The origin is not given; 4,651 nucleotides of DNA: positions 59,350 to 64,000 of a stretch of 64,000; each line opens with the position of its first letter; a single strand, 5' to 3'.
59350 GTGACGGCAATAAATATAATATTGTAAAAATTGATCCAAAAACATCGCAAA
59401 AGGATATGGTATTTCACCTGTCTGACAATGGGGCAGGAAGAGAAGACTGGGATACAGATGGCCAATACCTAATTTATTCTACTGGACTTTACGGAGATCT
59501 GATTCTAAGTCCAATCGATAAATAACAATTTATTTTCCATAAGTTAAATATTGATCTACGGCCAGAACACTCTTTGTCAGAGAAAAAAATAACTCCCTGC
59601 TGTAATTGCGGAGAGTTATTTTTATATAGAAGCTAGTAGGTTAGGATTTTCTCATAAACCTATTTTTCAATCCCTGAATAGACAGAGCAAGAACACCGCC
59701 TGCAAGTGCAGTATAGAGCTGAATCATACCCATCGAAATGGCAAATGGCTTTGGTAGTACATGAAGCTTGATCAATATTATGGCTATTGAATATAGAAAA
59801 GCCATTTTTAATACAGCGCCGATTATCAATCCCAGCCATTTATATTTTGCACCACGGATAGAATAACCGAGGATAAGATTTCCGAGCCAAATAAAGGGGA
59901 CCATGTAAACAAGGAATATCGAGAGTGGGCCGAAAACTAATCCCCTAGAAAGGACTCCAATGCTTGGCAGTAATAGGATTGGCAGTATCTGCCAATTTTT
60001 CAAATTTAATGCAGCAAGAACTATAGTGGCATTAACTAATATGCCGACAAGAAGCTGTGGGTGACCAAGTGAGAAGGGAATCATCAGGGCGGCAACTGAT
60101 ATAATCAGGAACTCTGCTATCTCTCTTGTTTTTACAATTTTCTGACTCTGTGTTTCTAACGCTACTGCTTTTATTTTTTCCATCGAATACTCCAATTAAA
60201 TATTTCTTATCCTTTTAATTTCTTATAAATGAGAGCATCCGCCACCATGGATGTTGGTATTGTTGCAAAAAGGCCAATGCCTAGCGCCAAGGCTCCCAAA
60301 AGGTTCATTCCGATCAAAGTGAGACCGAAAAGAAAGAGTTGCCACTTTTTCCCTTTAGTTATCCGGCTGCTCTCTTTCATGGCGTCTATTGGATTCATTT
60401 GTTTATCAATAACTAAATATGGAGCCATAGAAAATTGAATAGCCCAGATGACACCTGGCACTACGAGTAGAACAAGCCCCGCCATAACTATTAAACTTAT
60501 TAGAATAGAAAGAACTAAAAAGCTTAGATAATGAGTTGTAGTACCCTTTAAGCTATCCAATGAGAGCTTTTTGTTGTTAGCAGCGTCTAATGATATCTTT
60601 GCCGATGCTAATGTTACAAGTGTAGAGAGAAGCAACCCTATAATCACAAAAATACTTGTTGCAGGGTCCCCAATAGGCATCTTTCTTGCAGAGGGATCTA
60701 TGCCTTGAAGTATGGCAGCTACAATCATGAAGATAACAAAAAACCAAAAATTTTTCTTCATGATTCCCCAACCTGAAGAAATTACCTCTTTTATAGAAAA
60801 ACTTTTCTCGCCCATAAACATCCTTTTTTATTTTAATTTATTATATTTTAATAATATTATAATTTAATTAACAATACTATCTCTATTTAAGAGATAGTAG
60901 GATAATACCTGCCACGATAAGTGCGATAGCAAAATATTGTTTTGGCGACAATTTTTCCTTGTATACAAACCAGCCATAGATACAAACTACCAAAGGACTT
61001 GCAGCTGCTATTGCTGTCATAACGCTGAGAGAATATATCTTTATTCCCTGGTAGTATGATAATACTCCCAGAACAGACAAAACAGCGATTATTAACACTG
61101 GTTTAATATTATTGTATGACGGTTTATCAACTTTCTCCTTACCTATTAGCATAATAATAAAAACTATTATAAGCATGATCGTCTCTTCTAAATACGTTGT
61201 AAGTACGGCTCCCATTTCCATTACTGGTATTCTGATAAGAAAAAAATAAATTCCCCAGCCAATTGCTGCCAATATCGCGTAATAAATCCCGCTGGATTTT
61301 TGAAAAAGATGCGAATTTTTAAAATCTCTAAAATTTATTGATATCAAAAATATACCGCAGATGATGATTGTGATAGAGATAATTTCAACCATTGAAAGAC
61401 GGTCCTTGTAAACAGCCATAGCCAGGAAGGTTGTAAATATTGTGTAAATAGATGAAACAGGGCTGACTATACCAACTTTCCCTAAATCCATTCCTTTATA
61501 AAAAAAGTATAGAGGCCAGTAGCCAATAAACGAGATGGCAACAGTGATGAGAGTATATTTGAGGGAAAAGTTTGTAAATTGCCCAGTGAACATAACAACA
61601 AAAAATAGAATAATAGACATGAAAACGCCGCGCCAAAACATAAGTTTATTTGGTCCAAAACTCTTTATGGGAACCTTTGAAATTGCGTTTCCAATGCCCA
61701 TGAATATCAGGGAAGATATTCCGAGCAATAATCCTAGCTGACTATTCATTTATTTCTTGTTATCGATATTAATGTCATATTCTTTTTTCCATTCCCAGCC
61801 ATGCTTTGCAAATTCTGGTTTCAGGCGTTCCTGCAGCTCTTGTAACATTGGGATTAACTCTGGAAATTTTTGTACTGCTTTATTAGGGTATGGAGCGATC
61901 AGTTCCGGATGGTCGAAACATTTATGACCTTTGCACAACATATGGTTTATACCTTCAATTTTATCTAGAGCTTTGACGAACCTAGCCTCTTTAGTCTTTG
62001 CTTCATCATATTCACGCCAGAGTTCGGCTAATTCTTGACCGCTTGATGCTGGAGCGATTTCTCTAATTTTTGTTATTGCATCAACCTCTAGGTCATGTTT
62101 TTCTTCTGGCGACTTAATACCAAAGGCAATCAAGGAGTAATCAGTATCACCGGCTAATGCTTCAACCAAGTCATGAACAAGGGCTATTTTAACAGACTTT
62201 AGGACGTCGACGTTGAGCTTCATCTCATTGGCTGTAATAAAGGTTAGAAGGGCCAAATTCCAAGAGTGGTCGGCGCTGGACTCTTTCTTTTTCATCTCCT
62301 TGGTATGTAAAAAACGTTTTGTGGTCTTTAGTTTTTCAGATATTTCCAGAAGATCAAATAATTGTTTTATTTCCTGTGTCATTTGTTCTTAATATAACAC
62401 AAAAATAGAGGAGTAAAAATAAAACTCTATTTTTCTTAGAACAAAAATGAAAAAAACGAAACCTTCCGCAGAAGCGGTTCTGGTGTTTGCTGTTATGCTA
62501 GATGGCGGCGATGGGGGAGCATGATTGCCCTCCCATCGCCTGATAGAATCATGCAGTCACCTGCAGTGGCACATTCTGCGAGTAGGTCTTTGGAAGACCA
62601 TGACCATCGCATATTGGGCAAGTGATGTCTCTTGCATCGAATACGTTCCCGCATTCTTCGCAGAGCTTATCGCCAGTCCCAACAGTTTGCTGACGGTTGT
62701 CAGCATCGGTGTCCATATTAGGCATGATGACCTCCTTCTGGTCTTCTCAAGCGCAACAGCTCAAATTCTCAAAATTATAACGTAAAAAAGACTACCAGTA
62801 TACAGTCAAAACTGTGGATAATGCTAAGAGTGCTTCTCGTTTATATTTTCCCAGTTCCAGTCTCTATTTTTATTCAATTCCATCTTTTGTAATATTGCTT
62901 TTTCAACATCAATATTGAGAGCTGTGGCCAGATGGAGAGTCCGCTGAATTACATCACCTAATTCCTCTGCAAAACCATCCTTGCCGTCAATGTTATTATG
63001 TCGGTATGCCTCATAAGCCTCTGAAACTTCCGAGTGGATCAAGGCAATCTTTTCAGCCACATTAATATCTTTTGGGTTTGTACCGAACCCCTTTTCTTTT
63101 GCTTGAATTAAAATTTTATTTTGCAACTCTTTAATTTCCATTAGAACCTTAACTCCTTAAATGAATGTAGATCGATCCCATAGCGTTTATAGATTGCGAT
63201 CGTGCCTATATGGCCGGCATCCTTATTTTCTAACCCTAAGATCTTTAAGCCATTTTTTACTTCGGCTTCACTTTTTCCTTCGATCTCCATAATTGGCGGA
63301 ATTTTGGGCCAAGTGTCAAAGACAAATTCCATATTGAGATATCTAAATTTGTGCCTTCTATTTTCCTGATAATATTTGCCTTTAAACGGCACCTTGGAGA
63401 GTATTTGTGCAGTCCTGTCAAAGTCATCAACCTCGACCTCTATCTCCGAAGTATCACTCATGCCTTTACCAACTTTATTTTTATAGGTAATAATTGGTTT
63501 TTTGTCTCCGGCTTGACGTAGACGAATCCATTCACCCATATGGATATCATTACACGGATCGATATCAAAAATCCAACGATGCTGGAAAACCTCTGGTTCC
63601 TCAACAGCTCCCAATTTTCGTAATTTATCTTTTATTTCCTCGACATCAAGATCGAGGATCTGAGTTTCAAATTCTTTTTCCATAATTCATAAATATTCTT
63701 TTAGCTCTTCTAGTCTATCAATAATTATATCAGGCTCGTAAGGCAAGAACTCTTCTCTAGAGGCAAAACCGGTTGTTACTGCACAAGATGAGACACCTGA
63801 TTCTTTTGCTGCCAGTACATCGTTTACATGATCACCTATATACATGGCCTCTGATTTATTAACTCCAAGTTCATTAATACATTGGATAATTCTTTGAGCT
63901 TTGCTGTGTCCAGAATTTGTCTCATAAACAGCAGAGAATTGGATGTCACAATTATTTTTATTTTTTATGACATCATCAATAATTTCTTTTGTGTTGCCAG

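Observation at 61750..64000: Tight minus-strand operon of four different nucleotide phosphohydrolase folds (HAD, CYTH, MazG-like, YfbR-like HD) plus a Zn-ribbon mini-protein and an EamA transporter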

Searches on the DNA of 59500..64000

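Call 83: search_rna_families(source=window, start=59500, end=64000, threshold=evalue, max_evalue=1)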
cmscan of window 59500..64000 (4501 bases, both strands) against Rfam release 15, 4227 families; matches with E-value up to 1: 1.
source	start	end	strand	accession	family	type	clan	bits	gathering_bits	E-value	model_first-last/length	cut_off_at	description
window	59574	59655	-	RF02362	Yfr10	Gene; sRNA;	-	26.3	43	0.8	1-78/78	no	Cyanobacterial functional RNA 10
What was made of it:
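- Tried and rejected: A permissive Rfam scan of 59.5-64 kb gave only a chance-level Yfr10 hit, E 0.8 (call 83).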

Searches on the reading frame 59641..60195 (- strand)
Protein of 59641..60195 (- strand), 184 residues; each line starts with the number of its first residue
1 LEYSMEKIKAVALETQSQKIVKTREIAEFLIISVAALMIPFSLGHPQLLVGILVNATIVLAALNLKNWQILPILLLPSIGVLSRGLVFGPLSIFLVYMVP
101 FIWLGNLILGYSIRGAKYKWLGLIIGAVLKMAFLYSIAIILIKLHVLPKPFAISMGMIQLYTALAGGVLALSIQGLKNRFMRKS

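Call 3: search_protein_families(library=pfam, proteins=[window:59641-60195:-], max_evalue=0.01)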
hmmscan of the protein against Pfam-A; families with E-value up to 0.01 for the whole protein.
window:59641-60195:- (184 aa): 0 families

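Call 44: search_protein_families(library=ncbifam, proteins=[window:59641-60195:-], max_evalue=1)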
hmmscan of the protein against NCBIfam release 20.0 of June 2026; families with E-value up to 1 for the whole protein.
window:59641-60195:- (184 aa): 1 family
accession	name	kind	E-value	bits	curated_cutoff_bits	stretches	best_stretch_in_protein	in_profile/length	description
NF033872.1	SidA_fam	subfamily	0.023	13.5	60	1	30-69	310-350/379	T4SS effector SidA family protein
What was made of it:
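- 59641..60183 (-): 180-aa multi-pass membrane protein with no family match. It is the last gene of the island, before the converging 446-aa ORF (58185-59525) and the PPDK gene. No Pfam or NCBIfam match (calls 3, 44).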

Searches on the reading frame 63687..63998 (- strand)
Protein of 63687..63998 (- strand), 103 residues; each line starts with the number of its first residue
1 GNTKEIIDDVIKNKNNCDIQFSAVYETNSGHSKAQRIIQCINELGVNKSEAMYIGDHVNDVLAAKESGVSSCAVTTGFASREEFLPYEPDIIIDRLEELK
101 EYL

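Call 3: search_protein_families(library=pfam, proteins=[window:63687-63998:-], max_evalue=0.01)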
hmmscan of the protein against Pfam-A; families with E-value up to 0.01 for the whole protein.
window:63687-63998:- (103 aa): 4 families
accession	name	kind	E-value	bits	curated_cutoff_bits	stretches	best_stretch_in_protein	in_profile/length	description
PF13242.12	Hydrolase_like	-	3.5e-11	43.3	22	1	39-99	12-75/75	HAD-hyrolase-like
PF13419.12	HAD_2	-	5.4e-09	36.8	23.8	1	13-74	114-178/178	Haloacid dehalogenase-like hydrolase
PF00702.32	Hydrolase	-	3.7e-07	31.2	26.4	1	23-68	146-191/191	haloacid dehalogenase-like hydrolase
PF08282.18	Hydrolase_3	-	0.00012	22.3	20.9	1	17-70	172-225/255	haloacid dehalogenase-like hydrolase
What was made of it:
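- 63687..64000 (-): C-terminal 103 aa of a 213-aa HAD-IA phosphatase. The gene start lies beyond the window end. Pfam Hydrolase_like 3.5e-11 and HAD_2 5e-9 (call 3).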
